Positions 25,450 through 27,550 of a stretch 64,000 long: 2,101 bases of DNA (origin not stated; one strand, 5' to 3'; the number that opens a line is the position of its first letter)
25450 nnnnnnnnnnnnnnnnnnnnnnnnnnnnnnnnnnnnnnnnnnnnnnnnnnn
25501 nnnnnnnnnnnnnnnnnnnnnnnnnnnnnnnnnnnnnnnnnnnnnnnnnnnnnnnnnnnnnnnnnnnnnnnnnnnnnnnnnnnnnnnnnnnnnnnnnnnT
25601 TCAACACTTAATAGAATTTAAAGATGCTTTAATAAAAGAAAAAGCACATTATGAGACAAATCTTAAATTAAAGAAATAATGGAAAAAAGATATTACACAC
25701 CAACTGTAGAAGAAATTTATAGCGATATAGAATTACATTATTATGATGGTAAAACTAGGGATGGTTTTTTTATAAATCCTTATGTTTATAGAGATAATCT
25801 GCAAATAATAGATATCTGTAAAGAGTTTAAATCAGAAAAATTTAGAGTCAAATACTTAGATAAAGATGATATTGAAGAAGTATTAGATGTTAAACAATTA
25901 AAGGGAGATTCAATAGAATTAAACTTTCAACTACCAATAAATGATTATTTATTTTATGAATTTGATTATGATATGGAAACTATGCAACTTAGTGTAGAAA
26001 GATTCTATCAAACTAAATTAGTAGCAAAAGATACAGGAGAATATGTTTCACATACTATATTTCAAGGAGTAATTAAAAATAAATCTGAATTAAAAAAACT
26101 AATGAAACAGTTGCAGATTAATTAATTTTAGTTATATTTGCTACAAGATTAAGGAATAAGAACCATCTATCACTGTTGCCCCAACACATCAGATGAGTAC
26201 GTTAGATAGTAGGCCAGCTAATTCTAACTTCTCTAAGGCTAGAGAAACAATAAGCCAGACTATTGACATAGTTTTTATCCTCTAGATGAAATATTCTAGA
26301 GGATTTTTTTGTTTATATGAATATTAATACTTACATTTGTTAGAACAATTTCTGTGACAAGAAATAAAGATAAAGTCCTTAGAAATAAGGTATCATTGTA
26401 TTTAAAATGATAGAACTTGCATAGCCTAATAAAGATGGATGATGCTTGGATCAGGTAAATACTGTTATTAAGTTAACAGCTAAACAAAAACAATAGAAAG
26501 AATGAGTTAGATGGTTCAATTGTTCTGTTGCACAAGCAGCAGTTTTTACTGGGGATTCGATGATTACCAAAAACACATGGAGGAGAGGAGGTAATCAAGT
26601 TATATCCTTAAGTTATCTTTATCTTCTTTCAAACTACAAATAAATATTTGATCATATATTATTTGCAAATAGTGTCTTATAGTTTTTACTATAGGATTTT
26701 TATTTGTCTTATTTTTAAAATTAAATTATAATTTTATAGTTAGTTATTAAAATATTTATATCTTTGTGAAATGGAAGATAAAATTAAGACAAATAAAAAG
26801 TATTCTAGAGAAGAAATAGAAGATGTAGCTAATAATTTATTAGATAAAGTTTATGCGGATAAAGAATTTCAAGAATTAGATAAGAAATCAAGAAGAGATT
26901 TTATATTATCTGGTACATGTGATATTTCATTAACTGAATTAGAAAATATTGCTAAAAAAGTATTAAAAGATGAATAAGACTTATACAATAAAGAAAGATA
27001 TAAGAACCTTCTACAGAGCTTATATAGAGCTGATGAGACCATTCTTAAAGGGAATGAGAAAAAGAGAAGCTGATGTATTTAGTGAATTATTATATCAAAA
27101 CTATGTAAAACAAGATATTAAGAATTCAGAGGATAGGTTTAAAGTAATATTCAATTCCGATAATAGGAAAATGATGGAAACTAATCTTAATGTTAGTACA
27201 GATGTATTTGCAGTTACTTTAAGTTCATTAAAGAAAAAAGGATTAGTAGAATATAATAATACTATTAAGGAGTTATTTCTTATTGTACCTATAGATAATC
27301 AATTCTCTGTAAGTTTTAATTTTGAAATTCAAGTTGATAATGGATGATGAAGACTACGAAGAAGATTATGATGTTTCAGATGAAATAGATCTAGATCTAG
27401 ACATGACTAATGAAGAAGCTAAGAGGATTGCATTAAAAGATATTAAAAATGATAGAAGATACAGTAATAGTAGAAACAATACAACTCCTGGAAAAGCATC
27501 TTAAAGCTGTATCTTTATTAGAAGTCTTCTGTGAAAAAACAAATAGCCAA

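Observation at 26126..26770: Two promoter-to-terminator units with no credible ORF at the head of the plus-strand block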

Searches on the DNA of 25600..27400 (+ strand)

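Call 4: search_rna_families(source=window, start=25900, end=27000, threshold=evalue, max_evalue=10, show_alignments=3)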
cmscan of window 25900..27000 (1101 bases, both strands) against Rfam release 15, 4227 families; matches with E-value up to 10: 4.
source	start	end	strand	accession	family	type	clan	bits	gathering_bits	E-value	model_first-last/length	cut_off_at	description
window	26264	26310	+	RF02399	NsiR1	Gene; sRNA;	-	19.9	39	0.36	1-60/60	no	Nitrogen stress-induced RNA 1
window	26223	26303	-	RF03027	RT-6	Gene; sRNA;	-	16.9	46.7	0.84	1-75/75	no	RT-6 RNA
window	26287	26366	+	RF01797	fstAT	Gene; antitoxin;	-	16.4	72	8.1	1-94/94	no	Fst antitoxin sRNA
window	26930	26965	+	RF01726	SAM-II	Cis-reg; riboswitch;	-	15.6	44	6.8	1-60/60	no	SAM-II riboswitch aptamer (SAM-II long loop)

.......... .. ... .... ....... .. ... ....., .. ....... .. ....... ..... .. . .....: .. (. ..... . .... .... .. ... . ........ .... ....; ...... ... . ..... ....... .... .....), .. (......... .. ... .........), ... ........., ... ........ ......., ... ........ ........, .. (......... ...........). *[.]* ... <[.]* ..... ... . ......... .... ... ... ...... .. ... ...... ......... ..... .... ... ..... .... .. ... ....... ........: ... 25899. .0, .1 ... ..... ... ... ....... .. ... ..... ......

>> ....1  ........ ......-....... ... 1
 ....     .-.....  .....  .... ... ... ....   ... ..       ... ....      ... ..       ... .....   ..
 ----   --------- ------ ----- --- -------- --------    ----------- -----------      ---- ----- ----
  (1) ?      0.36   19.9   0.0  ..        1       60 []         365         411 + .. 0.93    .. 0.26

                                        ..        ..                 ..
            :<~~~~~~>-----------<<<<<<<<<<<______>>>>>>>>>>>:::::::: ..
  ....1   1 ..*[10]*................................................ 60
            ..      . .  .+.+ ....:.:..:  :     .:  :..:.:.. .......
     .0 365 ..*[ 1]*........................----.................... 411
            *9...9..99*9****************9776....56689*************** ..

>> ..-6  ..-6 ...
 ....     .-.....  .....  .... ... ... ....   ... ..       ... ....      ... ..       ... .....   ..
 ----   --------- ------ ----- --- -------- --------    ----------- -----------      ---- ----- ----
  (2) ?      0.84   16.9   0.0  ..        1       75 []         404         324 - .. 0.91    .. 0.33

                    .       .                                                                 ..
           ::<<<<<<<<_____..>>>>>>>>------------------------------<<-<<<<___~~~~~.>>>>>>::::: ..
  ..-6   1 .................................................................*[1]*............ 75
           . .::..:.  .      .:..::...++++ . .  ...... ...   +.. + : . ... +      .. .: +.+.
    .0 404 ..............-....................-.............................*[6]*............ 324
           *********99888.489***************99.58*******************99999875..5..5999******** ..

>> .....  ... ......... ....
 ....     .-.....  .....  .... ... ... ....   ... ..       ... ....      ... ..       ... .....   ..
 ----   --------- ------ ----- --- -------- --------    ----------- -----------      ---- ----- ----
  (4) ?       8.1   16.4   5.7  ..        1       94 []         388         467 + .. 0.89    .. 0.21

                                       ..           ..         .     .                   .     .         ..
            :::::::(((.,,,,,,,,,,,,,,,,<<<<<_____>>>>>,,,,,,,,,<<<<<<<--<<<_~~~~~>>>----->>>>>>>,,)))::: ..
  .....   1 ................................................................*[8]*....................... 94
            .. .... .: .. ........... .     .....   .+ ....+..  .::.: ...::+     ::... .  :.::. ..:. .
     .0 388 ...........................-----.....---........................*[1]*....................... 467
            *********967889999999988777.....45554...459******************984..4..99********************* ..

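Call 7: search_dna_similar(query=window:25600-27400:+, collection=phages, mode=distant, max_rows=30)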
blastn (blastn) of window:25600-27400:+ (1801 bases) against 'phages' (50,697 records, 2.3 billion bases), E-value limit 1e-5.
No match.

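Call 46: build_rna_model(alignment_id=A2, structure=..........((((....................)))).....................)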
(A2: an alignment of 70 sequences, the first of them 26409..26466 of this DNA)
Model R1 built from alignment A2 (70 sequences, 59 columns); structure: as given.
model positions 58; base pairs 4; branch points 0; effective number of sequences 5.29; information 0.961 bits per position. Calibrated on 0.2 Mb of random sequence (short: E-values are rough).
structure used (alignment columns):
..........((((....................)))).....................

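Call 47: search_with_rna_model(model_id=R1, sources=[window, L001, L002, L003, L004, L005, L006, L007, L008, L009, L010, L013, L014, L015, L016, L017, L018, L019, L020, L021, L022, L023, L024, L025, L026, L027, L028, L029, L030, L031, L032, L033, L034, L035, L036, L037, L038, L039, L040, L041, L042, L043, L044, L045, L046, L047, L048, L049, L050, L051, L052, L053, L054, L055, L056, L057, L058, L059, L060, L061, L062, L063, L064, L065, L066, L067, L068, L069, L070, L071, L072, L073, L074, L075, L076, L077, L078, L079, L080, L081, L082, L083, L084, L085, L086, L087, L088, L089, L090, L091, L092], max_evalue=1)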
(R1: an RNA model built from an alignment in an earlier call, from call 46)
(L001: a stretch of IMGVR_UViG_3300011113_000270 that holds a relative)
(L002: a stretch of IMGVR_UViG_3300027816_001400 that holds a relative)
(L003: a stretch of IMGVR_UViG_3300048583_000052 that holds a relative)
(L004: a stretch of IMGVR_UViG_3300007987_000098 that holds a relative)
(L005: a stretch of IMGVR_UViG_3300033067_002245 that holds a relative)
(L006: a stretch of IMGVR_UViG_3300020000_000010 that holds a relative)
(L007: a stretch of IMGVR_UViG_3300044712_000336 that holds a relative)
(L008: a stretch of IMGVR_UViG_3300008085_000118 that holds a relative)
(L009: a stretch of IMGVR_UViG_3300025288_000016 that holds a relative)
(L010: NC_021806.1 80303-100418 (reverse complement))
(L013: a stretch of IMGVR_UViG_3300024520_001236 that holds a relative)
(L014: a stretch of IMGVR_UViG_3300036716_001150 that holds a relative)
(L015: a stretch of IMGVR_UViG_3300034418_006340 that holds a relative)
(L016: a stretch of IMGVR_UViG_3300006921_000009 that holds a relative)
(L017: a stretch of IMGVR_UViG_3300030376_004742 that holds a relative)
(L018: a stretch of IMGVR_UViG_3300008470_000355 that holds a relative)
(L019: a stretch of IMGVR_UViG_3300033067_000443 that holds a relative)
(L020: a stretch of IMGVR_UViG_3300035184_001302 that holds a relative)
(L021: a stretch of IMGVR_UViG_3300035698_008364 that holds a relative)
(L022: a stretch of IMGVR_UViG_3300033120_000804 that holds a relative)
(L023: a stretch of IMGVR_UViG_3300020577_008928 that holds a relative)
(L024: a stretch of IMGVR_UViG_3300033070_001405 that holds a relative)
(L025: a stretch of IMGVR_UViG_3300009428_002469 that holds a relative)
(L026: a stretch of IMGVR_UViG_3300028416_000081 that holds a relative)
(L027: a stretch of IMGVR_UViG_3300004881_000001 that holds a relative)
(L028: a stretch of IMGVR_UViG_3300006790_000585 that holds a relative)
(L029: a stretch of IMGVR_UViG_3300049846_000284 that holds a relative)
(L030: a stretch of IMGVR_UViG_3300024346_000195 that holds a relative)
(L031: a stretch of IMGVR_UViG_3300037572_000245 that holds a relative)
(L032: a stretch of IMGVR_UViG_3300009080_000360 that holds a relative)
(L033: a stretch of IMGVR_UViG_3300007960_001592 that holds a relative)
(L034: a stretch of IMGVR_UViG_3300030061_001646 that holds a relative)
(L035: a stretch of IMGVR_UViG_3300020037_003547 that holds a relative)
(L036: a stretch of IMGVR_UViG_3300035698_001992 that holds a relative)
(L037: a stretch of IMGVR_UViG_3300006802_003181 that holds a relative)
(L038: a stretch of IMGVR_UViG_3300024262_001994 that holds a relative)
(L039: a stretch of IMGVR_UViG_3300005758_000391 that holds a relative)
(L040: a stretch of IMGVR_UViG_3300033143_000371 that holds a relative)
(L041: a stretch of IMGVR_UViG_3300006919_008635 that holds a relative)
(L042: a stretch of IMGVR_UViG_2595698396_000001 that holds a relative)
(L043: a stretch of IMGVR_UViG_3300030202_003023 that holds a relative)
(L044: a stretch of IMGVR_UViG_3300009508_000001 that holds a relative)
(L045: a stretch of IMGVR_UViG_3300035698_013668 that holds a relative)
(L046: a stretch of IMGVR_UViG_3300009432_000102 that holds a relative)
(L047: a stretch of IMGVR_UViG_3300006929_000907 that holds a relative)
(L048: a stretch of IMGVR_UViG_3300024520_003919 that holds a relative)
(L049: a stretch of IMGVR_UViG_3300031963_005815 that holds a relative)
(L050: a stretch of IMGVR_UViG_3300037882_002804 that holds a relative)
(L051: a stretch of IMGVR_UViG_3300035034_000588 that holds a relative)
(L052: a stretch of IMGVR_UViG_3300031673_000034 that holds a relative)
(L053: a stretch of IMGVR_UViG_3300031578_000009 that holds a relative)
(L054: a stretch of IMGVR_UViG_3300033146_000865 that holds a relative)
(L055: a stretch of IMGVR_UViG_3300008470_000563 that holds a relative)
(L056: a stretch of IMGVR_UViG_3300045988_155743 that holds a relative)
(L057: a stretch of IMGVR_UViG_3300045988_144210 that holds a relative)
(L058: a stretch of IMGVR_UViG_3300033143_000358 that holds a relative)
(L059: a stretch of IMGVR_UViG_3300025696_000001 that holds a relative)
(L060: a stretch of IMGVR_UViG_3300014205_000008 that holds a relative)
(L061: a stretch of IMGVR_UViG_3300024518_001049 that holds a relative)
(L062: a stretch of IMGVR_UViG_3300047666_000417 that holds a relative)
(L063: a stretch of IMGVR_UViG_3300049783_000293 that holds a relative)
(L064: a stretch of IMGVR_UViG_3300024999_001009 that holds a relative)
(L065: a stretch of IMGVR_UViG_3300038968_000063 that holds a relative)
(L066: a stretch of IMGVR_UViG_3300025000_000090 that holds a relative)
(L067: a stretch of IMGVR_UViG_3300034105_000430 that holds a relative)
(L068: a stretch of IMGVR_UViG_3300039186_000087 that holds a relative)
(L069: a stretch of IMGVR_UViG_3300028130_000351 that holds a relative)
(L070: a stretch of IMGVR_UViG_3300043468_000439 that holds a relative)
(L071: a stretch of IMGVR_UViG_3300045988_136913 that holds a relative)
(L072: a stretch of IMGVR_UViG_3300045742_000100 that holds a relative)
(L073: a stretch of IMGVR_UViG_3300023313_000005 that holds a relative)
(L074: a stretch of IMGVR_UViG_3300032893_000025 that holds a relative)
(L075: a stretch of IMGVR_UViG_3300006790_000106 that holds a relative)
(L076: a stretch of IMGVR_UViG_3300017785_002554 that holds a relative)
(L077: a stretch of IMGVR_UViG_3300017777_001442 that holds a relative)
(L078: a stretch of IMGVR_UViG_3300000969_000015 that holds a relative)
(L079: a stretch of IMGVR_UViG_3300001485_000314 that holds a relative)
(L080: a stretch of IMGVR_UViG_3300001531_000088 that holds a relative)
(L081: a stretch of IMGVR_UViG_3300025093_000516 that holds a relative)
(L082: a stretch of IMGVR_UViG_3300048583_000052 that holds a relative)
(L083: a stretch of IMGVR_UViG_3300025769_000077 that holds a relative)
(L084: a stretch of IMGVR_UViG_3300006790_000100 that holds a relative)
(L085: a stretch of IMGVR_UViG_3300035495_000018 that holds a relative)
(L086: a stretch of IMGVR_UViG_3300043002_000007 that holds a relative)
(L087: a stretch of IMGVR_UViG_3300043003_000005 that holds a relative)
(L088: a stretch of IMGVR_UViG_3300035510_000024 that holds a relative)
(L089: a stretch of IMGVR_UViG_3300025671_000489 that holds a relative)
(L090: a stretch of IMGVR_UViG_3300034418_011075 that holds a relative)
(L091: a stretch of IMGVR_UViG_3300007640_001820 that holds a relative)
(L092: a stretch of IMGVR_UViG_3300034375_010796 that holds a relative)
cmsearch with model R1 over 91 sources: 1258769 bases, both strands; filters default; matches with E-value up to 1: 16.
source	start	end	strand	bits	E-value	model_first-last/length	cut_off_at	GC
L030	6048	6105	+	70.2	5.5e-14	1-58/58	no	0.33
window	26409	26466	+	69.5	8.4e-14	1-58/58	no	0.36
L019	887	945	+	67.8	2.3e-13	1-58/58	no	0.36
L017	5841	5899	+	67.6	2.5e-13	1-58/58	no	0.34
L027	3720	3777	+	61.5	9.6e-12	1-58/58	no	0.36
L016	5915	5973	+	55.9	2.7e-10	1-58/58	no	0.41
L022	4934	4993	+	53.9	9e-10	1-58/58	no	0.32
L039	1393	1450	+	52.8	1.7e-09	1-58/58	no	0.34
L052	588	645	+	49.2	1.5e-08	1-58/58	no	0.34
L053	588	645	+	49.2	1.5e-08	1-58/58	no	0.34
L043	3500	3545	+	36.6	2.5e-05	1-58/58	no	0.43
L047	1051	1096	+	34.2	0.0001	1-58/58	no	0.39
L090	1526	1569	+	32.6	0.00027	1-58/58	no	0.39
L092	2198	2241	+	32.6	0.00027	1-58/58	no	0.39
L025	6293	6340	+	31.3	0.00059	1-58/58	no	0.46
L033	1261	1307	+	24.8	0.028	1-58/58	no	0.36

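Call 55: search_with_rna_model(model_id=R1, sources=[L222, L010], max_evalue=10, filters=off, show_alignments=3)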
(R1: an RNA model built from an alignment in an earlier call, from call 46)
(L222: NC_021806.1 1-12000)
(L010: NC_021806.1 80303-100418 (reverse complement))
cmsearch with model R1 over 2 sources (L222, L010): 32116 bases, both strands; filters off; matches with E-value up to 10: 21.
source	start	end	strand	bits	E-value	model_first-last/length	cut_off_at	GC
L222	5199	5230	+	15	0.24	1-58/58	no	0.16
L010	17874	17935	-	14.8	0.27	1-58/58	no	0.27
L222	8782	8827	+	13.9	0.47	1-58/58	no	0.33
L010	15203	15229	-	11.9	1.5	1-58/58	no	0.33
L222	9322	9359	+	11.1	2.5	1-58/58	no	0.24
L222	11772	11827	+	10.9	2.8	1-58/58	no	0.21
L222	6144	6197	-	10.8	3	1-58/58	no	0.28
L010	6529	6573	+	10.5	3.4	1-58/58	no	0.16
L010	10686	10744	-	10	4.8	1-58/58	no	0.29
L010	8054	8112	+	10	4.9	1-58/58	no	0.27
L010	19211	19233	-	9.9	5.1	1-58/58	no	0.17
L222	5834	5866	-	9.8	5.4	1-58/58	no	0.24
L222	6394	6431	-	9.8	5.5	1-58/58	no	0.16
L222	2891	2912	+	9.6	5.9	1-58/58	no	0.09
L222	10039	10079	+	9.6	5.9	1-58/58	no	0.24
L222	7241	7264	+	9.6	6.1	1-58/58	no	0.21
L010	14392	14421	+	9.5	6.4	1-58/58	no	0.23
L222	674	715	+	9.2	7.5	1-58/58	no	0.21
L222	1429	1484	+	8.9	9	1-58/58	no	0.25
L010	12285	12315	+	8.9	9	1-58/58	no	0.19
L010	16786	16834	-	8.9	9.3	1-58/58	no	0.18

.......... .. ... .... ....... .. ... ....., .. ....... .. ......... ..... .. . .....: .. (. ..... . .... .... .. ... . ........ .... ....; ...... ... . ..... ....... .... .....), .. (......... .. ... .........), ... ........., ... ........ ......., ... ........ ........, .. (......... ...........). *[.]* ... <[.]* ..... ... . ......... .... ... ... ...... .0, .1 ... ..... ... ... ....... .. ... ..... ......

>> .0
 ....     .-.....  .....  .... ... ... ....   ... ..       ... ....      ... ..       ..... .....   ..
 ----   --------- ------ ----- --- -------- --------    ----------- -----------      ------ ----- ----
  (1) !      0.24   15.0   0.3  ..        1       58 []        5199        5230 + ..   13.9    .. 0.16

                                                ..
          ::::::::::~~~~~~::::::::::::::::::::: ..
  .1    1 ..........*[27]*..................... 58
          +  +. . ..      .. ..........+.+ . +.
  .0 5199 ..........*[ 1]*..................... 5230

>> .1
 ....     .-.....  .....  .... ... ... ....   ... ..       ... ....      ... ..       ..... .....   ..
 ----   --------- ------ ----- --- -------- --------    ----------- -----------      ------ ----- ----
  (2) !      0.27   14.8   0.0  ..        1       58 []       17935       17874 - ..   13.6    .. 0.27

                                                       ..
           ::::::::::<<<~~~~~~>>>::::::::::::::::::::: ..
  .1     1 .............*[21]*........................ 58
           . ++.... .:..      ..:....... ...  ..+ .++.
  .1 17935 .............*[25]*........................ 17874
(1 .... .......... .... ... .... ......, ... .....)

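Call 58: search_with_rna_model(model_id=R1, sources=[L223, L224, L225, L226, L227, L228, L229, L230, L231, L232, L233, L234, L235, L236, L237, L238, L239, L240, L241, L242, L243, L244, L245, L246, L247, L248, L249, L250, L251, L252, L253, L254, L255, L256, L257, L258, L259, L260, L261, L262, L263, L264, L265, L266, L267, L268, L269, L270, L271, L272, L273, L274, L275, L276, L277, L278, L279, L280, L281, L282, L283, L284, L285, L286, L287, L288, L289, L290, L291, L292, L293, L294, L295, L296, L297, L298, L299, L300, L301, L302], max_evalue=1)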
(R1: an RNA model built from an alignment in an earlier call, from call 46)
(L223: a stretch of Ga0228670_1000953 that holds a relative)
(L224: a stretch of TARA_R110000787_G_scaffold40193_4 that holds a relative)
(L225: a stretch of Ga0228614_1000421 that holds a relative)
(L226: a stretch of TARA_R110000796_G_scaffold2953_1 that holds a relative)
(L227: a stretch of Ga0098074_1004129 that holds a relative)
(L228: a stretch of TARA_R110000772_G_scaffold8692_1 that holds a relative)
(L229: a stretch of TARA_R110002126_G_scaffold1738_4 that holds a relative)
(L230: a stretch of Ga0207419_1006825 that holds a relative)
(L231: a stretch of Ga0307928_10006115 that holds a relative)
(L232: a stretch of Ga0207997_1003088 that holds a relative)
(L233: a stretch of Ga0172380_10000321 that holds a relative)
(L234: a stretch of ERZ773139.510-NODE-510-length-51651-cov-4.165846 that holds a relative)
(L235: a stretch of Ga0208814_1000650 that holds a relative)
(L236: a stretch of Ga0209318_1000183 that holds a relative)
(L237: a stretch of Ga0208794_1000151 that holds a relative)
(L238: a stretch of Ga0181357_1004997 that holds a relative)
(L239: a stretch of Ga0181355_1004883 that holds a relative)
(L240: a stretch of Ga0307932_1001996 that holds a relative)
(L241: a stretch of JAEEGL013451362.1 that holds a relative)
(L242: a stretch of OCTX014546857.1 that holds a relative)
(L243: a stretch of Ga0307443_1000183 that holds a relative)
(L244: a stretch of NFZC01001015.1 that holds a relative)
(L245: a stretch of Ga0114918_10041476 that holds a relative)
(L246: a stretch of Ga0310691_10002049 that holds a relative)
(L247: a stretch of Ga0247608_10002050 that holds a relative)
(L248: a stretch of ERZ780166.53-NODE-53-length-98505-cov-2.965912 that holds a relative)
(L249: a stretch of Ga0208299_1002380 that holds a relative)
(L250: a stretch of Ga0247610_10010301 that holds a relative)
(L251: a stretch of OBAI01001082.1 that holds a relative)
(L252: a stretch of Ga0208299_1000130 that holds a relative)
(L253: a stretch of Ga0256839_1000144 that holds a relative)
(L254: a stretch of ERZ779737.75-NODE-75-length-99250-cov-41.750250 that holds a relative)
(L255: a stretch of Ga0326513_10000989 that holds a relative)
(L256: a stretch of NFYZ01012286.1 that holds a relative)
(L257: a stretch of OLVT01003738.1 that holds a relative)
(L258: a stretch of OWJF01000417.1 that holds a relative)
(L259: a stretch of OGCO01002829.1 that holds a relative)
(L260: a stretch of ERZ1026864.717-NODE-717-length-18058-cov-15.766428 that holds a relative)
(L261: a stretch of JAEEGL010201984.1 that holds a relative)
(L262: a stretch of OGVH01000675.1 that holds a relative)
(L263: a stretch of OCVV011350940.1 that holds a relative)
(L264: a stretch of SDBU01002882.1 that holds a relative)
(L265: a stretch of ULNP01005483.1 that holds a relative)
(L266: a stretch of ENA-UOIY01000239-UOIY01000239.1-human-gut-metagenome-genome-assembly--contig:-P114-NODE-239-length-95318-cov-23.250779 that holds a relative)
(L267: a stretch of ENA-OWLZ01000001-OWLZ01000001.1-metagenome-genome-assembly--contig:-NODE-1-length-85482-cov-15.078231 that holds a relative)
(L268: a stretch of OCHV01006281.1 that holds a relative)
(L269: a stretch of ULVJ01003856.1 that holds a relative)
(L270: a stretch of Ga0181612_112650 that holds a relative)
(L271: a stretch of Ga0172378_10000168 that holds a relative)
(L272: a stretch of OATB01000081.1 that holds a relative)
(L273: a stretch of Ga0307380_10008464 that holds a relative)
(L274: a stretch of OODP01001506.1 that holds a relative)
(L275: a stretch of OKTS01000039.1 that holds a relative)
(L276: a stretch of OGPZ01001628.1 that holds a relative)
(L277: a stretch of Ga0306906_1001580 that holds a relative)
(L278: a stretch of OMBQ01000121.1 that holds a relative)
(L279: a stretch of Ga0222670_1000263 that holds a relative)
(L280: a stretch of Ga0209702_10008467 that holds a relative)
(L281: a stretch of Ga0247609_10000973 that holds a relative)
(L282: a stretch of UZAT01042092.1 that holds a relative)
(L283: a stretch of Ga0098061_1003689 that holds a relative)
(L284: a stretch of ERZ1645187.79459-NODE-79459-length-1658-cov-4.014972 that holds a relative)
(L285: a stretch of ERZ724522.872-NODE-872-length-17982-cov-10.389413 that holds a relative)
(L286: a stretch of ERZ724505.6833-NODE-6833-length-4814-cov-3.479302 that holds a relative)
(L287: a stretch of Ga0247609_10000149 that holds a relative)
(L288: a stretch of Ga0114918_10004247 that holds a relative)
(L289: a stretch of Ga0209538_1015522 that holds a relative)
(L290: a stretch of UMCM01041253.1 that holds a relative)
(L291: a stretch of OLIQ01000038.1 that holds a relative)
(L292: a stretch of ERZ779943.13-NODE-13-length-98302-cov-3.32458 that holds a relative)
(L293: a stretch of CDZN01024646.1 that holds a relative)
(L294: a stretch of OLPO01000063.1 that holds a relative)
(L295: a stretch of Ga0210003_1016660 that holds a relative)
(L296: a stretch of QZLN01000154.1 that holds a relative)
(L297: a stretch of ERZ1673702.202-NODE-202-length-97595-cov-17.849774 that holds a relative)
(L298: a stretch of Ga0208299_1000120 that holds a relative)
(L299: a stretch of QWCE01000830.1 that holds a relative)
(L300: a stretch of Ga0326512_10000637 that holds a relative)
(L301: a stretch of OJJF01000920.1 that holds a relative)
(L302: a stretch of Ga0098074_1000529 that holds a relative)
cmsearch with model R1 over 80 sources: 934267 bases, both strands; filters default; matches with E-value up to 1: 5.
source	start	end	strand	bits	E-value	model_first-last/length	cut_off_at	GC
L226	44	102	+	65.3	7.6e-13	1-58/58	no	0.32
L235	3293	3340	+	31.3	0.00044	1-58/58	no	0.46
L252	3707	3750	+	28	0.0032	1-58/58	no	0.39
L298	1704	1749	+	24.5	0.025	1-58/58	no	0.39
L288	721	767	+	23.6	0.044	1-58/58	no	0.36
